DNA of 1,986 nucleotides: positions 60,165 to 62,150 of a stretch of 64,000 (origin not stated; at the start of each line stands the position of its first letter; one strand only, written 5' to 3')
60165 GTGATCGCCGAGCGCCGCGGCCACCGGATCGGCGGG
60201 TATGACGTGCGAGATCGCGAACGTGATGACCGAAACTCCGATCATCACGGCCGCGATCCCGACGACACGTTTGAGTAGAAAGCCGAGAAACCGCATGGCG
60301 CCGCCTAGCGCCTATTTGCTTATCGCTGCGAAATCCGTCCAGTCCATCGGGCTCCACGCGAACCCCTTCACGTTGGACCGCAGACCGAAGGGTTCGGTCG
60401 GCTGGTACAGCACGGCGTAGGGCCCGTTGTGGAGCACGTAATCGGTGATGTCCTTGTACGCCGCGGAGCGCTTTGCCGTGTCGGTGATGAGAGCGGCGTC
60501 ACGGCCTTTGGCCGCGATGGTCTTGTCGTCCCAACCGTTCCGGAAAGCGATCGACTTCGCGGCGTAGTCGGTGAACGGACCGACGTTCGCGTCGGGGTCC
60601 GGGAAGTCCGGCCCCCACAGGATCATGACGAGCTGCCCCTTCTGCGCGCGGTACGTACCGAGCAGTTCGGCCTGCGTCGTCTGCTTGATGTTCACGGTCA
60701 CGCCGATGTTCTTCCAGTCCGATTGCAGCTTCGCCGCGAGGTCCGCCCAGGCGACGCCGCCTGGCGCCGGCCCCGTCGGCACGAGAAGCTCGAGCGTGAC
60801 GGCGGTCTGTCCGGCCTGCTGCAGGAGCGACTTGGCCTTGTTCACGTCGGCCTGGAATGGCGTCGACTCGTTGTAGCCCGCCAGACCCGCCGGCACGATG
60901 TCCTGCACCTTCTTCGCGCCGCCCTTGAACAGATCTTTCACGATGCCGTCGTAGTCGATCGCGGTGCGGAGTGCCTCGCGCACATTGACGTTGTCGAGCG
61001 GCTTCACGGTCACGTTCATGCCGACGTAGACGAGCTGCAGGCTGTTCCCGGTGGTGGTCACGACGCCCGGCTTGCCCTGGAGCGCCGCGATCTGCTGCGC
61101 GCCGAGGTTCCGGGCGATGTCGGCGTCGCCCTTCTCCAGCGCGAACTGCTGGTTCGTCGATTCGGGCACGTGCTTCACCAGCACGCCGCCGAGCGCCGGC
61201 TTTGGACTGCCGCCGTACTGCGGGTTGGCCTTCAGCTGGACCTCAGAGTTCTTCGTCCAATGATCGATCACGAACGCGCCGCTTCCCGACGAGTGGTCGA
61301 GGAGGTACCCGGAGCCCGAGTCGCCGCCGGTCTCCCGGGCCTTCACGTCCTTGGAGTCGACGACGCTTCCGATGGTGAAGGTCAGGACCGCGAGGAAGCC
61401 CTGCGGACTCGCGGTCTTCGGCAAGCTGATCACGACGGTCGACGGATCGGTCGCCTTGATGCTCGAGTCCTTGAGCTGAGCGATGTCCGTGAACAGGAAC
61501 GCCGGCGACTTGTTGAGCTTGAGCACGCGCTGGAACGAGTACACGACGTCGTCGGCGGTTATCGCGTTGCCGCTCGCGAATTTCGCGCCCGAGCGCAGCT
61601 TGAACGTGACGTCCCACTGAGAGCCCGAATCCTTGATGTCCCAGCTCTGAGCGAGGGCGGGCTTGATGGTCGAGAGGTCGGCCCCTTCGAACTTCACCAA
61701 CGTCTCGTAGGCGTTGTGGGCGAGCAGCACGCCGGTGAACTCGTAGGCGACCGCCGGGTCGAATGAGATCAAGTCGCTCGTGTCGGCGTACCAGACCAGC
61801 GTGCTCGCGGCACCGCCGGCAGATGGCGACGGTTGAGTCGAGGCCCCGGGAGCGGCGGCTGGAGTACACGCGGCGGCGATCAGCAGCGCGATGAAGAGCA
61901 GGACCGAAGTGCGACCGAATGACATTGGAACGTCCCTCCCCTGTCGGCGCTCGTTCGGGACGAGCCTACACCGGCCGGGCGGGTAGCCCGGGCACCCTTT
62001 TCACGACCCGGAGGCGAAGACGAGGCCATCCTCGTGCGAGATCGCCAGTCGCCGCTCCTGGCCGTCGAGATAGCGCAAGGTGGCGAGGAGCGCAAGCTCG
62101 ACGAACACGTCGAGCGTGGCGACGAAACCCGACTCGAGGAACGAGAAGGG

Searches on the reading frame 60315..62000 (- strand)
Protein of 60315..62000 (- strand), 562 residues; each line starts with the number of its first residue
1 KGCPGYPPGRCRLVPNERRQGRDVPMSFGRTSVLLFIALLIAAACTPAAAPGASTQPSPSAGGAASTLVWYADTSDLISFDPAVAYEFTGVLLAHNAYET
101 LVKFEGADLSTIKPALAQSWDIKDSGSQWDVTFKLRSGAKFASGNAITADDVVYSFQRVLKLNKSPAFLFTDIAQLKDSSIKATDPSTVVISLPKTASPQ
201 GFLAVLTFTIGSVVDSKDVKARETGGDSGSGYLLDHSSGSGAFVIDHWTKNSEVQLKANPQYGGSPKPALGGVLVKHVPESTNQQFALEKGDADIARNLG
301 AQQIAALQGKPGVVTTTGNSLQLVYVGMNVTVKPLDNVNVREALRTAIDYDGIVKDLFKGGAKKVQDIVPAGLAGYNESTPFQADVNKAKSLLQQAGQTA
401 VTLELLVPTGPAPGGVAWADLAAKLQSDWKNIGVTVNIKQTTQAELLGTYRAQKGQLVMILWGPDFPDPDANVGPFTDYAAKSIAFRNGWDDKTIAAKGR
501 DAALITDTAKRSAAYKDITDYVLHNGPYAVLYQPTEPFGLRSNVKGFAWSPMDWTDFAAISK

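Call 38: search_protein_families(library=pfam, proteins=[window:60315-62000:-], max_evalue=0.00001)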
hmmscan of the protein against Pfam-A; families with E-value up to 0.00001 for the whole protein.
window:60315-62000:- (562 aa): 1 family
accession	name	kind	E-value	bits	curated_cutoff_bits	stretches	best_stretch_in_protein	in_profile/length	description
PF00496.27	SBP_bac_5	-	1.6e-81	274.7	32.4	1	111-479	1-363/368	Bacterial extracellular solute-binding proteins, family 5 Middle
